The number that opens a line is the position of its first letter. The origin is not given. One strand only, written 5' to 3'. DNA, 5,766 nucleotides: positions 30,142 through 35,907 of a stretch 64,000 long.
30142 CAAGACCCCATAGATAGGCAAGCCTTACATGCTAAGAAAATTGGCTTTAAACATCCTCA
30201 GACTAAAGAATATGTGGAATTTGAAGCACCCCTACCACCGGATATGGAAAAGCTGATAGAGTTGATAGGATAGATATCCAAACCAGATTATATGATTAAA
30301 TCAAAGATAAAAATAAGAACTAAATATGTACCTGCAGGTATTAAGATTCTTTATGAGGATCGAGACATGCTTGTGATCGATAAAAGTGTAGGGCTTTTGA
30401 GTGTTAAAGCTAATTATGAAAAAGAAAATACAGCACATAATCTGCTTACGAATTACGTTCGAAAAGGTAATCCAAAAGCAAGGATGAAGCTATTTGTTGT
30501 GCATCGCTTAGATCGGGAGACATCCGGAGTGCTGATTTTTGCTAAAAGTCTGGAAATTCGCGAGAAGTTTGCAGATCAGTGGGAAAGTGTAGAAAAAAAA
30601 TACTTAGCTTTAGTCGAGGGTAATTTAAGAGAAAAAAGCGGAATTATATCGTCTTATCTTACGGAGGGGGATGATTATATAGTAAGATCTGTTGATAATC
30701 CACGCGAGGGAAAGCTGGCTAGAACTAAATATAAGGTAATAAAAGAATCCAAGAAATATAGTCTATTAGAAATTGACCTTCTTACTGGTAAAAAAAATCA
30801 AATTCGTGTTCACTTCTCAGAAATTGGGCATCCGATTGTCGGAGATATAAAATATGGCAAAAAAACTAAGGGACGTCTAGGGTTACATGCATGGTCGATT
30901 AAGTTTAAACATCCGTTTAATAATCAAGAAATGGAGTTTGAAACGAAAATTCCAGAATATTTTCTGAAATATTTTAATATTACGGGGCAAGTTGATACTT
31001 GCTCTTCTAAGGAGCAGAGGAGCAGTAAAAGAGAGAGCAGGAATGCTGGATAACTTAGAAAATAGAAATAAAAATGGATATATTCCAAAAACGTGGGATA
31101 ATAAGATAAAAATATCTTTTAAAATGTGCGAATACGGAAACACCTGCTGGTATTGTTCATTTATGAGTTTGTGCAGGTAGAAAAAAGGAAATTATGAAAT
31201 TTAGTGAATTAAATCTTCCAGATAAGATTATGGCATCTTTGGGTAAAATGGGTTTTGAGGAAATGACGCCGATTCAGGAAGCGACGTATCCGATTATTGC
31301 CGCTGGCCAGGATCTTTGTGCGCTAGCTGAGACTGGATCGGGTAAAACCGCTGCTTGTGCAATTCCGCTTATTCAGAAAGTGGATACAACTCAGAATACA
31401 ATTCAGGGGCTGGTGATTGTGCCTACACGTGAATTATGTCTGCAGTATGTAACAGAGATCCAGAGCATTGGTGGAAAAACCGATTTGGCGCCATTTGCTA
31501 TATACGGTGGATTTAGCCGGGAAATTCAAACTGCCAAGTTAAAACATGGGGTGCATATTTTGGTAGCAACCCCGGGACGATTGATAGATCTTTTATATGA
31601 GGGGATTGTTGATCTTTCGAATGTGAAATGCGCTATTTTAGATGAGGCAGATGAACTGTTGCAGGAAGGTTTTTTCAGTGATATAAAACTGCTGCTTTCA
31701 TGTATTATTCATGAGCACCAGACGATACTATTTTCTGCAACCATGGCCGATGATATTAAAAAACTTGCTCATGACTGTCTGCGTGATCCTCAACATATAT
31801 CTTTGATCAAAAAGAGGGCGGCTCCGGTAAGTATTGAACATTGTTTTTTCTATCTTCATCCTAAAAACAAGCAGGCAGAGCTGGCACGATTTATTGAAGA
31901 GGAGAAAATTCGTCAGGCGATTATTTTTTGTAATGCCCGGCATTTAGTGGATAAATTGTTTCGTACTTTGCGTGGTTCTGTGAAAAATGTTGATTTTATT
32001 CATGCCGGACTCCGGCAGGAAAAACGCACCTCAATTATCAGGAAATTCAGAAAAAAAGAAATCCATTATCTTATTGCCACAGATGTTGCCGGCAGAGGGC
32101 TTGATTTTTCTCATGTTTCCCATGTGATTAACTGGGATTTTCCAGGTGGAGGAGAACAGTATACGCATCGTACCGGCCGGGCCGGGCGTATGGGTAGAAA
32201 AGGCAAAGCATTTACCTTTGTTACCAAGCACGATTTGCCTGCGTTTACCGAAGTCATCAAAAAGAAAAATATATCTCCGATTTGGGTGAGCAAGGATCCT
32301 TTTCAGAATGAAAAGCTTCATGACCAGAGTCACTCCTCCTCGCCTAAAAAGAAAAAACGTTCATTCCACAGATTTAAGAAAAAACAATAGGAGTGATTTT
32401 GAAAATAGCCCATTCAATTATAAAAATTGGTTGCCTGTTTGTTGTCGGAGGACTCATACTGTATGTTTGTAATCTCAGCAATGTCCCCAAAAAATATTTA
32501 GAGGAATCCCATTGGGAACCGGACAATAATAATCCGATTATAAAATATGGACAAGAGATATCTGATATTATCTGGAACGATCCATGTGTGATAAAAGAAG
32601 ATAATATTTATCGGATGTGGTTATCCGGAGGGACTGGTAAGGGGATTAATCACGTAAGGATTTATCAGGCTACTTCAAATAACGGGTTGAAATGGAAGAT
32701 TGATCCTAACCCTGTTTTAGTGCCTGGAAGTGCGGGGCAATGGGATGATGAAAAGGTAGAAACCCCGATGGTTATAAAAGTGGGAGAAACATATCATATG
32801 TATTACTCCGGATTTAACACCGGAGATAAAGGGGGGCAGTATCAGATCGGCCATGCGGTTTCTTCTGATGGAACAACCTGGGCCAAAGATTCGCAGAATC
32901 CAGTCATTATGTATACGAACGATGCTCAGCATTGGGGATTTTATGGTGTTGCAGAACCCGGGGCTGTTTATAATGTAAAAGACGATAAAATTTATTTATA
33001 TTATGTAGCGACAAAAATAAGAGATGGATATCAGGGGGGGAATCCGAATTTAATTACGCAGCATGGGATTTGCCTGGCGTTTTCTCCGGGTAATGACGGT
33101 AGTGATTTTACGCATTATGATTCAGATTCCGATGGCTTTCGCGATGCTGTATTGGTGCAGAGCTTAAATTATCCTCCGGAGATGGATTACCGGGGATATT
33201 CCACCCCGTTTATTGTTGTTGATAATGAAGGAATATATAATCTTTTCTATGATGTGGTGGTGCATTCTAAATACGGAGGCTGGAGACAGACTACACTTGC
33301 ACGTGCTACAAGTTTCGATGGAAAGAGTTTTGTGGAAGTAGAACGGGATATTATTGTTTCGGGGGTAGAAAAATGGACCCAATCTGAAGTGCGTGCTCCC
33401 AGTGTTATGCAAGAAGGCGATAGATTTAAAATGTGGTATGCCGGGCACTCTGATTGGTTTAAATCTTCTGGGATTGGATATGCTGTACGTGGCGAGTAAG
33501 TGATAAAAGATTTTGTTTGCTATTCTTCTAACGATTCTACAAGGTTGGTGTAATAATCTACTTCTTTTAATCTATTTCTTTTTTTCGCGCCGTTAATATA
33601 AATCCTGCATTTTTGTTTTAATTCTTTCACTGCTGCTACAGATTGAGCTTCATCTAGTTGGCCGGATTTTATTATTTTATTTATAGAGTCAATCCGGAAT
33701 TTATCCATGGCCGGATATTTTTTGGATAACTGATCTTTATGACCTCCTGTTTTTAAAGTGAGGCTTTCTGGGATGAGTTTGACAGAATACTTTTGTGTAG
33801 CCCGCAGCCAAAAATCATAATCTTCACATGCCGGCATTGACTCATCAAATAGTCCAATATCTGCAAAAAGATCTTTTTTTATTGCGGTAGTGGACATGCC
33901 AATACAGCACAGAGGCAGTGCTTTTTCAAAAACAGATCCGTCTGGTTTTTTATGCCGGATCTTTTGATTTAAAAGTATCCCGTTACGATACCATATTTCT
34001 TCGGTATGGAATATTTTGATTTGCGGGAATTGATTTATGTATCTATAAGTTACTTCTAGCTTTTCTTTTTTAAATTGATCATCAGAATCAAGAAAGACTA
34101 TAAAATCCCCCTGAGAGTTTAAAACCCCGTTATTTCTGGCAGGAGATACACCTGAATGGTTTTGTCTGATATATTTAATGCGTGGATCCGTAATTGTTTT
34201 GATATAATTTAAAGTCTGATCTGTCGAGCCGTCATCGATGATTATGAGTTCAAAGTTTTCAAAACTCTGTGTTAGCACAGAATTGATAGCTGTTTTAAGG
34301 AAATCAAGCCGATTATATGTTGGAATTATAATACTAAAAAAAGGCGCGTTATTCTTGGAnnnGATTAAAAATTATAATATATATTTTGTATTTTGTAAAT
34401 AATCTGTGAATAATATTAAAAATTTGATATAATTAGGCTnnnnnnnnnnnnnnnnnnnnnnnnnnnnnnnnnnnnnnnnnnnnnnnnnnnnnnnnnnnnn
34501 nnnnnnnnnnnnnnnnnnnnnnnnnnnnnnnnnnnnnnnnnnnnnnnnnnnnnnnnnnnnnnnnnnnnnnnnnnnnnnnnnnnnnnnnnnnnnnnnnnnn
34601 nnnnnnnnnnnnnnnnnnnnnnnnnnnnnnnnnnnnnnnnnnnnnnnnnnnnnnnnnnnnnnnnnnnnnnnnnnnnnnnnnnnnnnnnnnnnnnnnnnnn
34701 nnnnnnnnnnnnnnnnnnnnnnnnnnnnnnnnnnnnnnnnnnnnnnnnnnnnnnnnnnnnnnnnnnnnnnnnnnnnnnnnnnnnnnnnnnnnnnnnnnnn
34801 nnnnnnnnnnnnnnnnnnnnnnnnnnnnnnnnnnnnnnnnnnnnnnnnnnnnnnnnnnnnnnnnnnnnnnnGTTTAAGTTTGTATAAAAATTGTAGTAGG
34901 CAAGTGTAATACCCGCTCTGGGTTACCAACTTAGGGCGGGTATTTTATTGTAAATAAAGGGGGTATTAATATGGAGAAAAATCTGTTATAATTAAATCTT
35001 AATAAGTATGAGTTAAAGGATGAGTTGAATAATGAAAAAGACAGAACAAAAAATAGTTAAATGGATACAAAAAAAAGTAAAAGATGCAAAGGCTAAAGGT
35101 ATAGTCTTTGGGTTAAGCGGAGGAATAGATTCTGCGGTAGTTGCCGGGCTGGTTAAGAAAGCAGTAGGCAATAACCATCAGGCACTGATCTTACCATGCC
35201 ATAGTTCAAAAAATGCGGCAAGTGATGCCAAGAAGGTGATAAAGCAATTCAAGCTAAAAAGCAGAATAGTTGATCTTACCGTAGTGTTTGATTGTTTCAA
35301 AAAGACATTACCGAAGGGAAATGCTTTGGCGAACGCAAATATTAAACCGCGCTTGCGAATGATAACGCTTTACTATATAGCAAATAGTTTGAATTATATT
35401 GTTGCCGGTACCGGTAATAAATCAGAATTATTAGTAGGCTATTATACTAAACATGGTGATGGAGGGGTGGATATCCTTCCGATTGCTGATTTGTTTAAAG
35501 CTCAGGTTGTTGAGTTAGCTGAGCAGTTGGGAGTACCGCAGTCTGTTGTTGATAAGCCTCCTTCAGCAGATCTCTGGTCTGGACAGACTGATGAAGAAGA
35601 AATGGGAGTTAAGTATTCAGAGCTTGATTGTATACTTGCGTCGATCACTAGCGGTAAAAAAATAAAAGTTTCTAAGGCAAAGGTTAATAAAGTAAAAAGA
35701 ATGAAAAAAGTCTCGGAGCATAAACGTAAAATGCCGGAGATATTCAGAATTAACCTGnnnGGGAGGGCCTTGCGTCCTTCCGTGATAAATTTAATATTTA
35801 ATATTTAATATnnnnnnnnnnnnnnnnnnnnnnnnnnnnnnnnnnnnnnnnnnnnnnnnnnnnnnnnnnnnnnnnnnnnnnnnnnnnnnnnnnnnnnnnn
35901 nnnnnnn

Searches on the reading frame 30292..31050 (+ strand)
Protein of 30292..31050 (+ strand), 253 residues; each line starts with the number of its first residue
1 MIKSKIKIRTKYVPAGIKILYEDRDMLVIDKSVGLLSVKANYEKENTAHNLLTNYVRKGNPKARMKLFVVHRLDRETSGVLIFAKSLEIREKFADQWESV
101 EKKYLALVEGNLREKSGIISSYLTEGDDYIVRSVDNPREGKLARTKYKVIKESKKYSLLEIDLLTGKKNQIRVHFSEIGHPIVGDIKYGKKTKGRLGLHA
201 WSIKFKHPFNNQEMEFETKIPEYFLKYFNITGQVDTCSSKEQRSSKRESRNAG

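Call 10: search_protein_families(library=pfam, proteins=[window:30292-31050:+], max_evalue=0.0001)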
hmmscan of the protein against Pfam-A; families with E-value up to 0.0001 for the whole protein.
window:30292-31050:+ (253 aa): 1 family
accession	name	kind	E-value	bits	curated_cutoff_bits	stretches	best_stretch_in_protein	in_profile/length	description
PF00849.27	PseudoU_synth_2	-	2.9e-31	109.2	26.8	1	26-176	2-151/152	RNA pseudouridylate synthase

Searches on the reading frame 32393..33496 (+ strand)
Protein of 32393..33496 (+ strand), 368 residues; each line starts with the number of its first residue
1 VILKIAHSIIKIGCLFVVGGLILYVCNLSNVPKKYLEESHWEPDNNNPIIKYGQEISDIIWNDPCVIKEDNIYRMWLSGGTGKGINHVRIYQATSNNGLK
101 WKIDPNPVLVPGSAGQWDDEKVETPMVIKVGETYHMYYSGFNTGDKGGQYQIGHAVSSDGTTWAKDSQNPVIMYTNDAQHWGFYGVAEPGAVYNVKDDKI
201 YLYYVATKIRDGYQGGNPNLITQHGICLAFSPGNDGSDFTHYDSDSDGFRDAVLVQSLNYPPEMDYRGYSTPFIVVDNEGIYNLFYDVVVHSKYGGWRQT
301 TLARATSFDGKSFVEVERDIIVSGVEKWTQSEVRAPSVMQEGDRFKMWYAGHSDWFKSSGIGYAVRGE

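Call 10: search_protein_families(library=pfam, proteins=[window:32393-33496:+], max_evalue=0.0001)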
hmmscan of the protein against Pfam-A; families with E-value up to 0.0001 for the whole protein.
window:32393-33496:+ (368 aa): 2 families
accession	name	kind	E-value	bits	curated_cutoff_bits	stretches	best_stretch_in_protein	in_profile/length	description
PF04041.19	Glyco_hydro_130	-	6.6e-09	35.6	26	1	83-141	62-118/320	beta-1,4-mannooligosaccharide phosphorylase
PF00251.26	Glyco_hydro_32N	-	3e-07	30.7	22.1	0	128-207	16-88/307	Glycosyl hydrolases family 32 N-terminal domain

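Call 21: search_protein_families(library=ncbifam, proteins=[window:32393-33496:+], max_evalue=1e-10)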
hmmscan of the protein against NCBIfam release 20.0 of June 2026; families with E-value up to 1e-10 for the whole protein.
window:32393-33496:+ (368 aa): 2 families
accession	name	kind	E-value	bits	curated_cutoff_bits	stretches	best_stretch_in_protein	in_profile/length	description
NF052550.1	BManbPhaseBMBP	equivalog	1.4e-13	50.9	450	0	105-206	9-108/296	beta-1,2-mannobiose phosphorylase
NF041092.1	beta-fruc_BfrA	equivalog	6.7e-11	41.6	900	0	131-244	25-121/433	beta-fructosidase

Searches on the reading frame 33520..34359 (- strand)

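Call 9: search_protein_families(library=pfam, proteins=[window:33520-34359:-], max_evalue=0.0001)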
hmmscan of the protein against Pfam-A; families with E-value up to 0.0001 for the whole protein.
window:33520-34359:- (279 aa): 3 families
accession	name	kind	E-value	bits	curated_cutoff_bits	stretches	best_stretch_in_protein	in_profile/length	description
PF00535.33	Glycos_transf_2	-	7.8e-34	117.5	23.3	1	9-110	1-105/168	Glycosyl transferase family 2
PF10111.15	Glyco_tranf_2_2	-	3.4e-18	66.5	27.3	1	9-201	1-214/276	Glycosyltransferase like family 2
PF13641.12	Glyco_tranf_2_3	-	7.3e-16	59.3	27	1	8-189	3-196/230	Glycosyltransferase like family 2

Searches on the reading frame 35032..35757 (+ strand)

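Call 9: search_protein_families(library=pfam, proteins=[window:35032-35757:+], max_evalue=0.0001)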
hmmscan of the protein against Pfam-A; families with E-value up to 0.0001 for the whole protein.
window:35032-35757:+ (242 aa): 3 families
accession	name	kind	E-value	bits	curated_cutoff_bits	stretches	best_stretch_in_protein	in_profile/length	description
PF02540.23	NAD_synthase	-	5.5e-78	261.9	21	1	6-235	3-242/242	NAD synthase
PF06508.19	QueC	-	1.6e-05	24.9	22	0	25-97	3-75/210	Queuosine biosynthesis protein QueC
PF03054.22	tRNA_Me_trans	-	8.5e-05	22.7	20.6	0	24-68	3-46/202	tRNA methyl transferase HUP domain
